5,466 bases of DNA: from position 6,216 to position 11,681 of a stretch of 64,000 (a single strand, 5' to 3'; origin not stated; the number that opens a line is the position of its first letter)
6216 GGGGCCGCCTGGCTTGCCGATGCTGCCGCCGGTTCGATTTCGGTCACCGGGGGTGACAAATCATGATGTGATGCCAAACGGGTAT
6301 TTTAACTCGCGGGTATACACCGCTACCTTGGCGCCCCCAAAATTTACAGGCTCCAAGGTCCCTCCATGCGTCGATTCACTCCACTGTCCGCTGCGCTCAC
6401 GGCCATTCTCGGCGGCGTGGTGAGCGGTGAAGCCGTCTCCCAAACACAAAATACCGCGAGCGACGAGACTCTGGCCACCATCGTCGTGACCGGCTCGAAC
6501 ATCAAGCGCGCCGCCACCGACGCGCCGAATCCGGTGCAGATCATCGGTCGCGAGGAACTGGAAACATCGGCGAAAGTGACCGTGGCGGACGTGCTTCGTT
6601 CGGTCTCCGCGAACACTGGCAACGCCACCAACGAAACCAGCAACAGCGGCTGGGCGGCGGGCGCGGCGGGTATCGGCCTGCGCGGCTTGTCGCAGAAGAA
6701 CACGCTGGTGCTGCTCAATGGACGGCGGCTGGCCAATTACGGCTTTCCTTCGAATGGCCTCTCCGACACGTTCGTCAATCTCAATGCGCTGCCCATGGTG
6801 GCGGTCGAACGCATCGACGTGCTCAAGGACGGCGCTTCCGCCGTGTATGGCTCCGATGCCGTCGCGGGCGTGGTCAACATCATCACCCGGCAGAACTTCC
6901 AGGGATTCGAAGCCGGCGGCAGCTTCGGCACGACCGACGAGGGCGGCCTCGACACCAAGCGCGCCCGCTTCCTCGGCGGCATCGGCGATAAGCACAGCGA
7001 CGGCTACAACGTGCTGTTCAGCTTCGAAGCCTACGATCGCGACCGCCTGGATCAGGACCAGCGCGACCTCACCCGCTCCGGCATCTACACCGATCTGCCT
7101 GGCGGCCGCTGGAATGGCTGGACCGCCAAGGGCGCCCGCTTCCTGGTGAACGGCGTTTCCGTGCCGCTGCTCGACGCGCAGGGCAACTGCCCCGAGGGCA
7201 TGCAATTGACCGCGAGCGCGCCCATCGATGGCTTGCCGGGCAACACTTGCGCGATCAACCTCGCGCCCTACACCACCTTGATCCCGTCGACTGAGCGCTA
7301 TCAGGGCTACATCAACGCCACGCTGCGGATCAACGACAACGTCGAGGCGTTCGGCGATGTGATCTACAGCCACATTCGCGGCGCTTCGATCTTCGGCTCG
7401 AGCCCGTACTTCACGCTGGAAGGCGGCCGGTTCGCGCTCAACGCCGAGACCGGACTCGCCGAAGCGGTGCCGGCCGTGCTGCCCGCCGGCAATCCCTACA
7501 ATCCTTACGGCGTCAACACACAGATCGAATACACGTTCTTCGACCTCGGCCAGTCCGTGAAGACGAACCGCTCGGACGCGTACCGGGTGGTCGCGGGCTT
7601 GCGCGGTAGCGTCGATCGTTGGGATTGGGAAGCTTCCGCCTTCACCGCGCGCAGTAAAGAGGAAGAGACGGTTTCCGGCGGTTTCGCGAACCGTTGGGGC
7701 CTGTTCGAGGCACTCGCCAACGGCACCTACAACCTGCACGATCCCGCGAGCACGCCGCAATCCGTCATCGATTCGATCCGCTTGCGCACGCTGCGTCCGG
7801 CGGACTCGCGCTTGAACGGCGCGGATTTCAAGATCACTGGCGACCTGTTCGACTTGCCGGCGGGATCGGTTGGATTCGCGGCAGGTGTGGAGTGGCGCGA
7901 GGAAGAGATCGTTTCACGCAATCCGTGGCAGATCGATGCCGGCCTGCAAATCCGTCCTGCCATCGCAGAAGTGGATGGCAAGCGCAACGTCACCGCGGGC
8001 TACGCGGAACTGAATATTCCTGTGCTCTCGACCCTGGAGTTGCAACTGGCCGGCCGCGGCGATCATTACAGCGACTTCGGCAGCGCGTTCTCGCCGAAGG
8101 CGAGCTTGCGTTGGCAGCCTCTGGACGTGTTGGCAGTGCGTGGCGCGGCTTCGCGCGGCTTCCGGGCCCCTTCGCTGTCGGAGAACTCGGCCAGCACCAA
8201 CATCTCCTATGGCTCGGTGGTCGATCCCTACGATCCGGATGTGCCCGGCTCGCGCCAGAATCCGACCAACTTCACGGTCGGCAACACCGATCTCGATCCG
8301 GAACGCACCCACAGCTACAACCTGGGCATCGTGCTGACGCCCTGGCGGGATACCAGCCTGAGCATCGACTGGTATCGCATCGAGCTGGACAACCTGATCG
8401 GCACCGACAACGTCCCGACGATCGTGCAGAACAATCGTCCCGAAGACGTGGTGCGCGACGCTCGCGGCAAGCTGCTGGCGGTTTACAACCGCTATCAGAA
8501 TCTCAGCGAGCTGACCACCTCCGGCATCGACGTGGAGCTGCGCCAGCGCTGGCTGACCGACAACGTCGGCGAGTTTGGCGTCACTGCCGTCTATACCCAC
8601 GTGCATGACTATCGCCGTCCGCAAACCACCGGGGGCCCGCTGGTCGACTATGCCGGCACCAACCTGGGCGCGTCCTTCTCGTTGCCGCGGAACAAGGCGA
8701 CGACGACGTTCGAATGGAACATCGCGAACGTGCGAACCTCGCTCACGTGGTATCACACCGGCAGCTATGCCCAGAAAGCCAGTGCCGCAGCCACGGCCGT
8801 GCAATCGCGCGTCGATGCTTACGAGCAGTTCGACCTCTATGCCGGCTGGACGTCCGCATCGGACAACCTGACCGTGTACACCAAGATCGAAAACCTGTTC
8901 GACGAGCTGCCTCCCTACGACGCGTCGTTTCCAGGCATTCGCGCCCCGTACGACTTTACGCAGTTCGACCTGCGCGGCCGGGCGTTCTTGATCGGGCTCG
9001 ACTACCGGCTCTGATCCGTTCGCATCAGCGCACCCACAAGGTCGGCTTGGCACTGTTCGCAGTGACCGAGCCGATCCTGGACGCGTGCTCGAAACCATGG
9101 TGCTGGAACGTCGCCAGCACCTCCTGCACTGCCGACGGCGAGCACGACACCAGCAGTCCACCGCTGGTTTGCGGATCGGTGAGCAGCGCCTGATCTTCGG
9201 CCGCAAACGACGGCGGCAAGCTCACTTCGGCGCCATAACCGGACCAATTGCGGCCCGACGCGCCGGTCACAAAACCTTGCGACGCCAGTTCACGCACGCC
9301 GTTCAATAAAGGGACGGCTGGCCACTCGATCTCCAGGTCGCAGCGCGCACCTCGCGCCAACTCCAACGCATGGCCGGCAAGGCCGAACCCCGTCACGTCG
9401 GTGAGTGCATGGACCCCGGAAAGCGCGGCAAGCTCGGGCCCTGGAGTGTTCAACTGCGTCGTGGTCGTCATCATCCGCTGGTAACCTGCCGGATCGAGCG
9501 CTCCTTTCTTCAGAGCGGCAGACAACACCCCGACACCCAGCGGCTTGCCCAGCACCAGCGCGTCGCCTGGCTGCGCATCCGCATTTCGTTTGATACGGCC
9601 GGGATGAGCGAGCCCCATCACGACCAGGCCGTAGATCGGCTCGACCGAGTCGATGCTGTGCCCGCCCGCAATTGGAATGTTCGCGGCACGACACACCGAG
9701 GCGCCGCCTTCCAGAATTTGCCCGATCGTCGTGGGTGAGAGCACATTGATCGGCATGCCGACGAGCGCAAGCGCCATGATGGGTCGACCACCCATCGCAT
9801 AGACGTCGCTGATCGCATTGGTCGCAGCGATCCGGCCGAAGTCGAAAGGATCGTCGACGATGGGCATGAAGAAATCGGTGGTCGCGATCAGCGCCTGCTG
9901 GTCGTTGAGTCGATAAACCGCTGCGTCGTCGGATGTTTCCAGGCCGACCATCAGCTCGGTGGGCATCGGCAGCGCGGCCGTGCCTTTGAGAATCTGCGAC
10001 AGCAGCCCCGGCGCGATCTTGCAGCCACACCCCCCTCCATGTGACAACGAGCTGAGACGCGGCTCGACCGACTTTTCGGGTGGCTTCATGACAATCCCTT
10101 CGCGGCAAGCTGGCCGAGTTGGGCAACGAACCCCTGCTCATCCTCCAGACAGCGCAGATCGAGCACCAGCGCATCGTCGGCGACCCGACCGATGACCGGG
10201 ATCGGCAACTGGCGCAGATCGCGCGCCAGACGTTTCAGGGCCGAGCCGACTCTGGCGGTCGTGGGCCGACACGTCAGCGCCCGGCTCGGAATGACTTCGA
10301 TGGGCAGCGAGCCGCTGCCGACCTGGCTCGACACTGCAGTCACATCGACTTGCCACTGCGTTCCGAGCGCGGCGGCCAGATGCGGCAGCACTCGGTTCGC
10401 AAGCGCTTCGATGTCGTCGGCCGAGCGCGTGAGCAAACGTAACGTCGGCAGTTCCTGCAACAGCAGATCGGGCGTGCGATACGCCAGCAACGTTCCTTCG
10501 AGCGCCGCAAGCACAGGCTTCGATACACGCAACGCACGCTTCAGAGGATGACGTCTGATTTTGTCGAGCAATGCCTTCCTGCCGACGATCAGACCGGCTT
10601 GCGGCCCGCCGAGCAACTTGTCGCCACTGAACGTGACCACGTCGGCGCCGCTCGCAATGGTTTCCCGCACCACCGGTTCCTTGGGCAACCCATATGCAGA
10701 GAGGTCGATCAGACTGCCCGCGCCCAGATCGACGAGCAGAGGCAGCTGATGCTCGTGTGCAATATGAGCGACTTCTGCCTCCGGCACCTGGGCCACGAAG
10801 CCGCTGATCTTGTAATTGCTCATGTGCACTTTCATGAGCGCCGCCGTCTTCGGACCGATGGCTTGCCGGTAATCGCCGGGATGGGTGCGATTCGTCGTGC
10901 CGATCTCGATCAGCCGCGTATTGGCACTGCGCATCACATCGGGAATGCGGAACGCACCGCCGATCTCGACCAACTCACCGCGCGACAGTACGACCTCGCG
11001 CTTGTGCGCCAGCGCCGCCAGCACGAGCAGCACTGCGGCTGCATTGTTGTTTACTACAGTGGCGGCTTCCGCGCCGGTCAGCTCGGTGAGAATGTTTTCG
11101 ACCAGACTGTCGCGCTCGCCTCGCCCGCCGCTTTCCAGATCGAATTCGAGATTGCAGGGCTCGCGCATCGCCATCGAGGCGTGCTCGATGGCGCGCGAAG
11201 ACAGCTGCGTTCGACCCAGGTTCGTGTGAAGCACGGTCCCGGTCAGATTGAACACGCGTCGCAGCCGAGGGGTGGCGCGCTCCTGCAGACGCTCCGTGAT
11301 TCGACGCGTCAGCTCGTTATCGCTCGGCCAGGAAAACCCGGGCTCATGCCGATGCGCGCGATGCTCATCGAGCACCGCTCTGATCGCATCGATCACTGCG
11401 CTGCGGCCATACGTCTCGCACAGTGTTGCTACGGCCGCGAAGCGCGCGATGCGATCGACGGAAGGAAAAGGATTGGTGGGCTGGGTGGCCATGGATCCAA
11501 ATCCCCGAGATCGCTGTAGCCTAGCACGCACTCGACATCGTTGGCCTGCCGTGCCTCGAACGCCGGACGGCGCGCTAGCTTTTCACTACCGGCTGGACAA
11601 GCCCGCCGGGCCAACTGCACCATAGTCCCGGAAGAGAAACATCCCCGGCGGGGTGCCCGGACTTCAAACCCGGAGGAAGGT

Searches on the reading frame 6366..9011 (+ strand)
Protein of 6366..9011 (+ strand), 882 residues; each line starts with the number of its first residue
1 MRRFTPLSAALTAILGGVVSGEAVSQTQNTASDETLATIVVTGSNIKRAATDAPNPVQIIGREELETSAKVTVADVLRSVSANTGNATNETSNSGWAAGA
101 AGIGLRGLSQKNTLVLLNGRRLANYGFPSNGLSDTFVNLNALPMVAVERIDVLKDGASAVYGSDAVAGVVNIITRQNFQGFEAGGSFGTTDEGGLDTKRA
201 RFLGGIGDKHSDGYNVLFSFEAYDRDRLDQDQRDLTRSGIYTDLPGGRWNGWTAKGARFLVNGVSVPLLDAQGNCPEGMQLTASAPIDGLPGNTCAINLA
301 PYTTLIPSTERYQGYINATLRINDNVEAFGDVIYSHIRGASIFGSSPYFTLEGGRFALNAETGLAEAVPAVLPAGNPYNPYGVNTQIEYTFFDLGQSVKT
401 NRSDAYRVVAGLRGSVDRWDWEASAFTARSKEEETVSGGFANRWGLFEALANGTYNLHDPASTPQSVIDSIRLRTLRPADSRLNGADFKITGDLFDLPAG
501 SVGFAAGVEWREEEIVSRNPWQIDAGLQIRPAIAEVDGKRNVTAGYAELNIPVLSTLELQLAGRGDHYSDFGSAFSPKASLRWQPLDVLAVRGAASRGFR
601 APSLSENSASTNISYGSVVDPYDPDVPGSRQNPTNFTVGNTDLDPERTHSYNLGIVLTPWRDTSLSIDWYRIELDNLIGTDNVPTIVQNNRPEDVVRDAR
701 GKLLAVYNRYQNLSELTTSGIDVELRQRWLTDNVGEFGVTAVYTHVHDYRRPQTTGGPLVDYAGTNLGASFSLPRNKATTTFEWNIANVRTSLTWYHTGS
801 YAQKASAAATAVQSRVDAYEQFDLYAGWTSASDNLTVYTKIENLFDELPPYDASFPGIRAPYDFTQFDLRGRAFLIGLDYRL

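Call 61: search_protein_families(library=pfam, proteins=[window:6366-9011:+], max_evalue=0.00001)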
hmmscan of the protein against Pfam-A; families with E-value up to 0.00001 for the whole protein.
window:6366-9011:+ (882 aa): 3 families
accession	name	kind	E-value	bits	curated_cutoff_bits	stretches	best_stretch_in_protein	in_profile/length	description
PF00593.30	TonB_dep_Rec_b-barrel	-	1.6e-47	163.9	27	1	387-844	19-436/436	TonB dependent receptor-like, beta-barrel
PF07715.20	Plug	-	5.6e-20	72.3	23.9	1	51-169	3-107/107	TonB-dependent Receptor Plug Domain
PF14905.12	OMP_b-brl_3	-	3.4e-09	36.7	27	1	630-847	200-376/408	Outer membrane protein beta-barrel family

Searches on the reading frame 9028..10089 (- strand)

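Call 61: search_protein_families(library=pfam, proteins=[window:9028-10089:-], max_evalue=0.00001)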
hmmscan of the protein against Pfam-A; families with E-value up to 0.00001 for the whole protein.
window:9028-10089:- (354 aa): 2 families
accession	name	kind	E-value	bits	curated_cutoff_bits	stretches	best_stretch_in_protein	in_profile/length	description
PF00586.29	AIRS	-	2e-26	93.1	24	1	54-160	2-111/112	AIR synthase related protein, N-terminal domain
PF02769.27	AIRS_C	-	1.6e-20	74.3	23.1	1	173-345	1-148/156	AIR synthase related protein, C-terminal domain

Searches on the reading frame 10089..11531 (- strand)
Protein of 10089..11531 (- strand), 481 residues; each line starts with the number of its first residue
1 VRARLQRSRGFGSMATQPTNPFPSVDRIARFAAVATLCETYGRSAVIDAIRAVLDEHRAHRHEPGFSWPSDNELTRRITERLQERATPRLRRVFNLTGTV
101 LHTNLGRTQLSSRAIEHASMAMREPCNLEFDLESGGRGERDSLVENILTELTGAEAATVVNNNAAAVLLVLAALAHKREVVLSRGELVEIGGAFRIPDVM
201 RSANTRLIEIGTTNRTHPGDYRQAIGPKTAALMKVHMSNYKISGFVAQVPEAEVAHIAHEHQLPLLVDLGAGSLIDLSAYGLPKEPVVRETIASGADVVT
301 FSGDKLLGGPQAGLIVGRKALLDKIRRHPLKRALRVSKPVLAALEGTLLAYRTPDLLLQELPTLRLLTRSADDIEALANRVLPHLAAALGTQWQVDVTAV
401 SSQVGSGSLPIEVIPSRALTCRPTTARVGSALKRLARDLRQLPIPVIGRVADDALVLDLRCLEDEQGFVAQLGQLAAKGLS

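Call 61: search_protein_families(library=pfam, proteins=[window:10089-11531:-], max_evalue=0.00001)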
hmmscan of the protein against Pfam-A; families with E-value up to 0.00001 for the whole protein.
window:10089-11531:- (481 aa): 4 families
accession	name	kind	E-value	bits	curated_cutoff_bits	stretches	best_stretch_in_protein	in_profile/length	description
PF03841.19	SelA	-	7.8e-155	515.9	22.8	1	93-462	1-366/367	L-seryl-tRNA selenium transferase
PF12390.13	Se-cys_synth_N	-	4e-09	36.9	22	1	23-58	5-40/40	Selenocysteine synthase N terminal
PF01053.26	Cys_Met_Meta_PP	-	3.2e-06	26.4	27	1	142-315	55-211/381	Cys/Met metabolism PLP-dependent enzyme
PF00266.25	Aminotran_5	-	7.1e-06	25.7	21.5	0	163-326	75-222/371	Aminotransferase class-V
